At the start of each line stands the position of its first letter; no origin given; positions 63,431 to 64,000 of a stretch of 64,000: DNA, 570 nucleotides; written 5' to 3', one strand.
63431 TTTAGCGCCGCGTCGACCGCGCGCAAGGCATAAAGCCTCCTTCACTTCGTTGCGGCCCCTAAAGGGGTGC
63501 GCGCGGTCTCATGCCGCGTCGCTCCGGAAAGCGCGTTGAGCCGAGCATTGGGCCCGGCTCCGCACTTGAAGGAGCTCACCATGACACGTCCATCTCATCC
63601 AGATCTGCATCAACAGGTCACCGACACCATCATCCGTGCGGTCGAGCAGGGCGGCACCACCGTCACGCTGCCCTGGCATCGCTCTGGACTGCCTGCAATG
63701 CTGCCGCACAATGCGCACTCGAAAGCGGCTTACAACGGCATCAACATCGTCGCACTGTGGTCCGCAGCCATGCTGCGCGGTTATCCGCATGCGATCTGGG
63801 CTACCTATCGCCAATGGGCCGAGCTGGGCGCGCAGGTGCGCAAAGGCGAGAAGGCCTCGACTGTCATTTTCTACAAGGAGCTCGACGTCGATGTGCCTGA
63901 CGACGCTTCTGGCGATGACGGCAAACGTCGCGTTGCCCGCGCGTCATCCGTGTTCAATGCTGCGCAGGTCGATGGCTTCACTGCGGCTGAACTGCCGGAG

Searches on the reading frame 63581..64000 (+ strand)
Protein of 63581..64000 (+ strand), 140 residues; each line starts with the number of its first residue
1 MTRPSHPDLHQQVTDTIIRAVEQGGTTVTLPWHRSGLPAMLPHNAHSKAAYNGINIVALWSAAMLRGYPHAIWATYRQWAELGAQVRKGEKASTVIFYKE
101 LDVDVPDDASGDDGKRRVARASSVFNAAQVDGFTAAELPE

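Call 33: search_protein_families(library=pfam, proteins=[window:63581-64000:+], max_evalue=0.01)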
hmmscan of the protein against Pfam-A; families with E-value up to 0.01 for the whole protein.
window:63581-64000:+ (140 aa): 2 families
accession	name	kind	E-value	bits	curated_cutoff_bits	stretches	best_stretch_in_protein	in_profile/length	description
PF08401.16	ArdcN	-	1.7e-34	119.1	22.6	1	8-125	2-123/123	N-terminal domain of anti-restriction factor ArdC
PF20054.4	Tc-38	-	9.1e-05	22.5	23.2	1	61-95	16-50/70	Trypanosoma Tc-38 (p38) protein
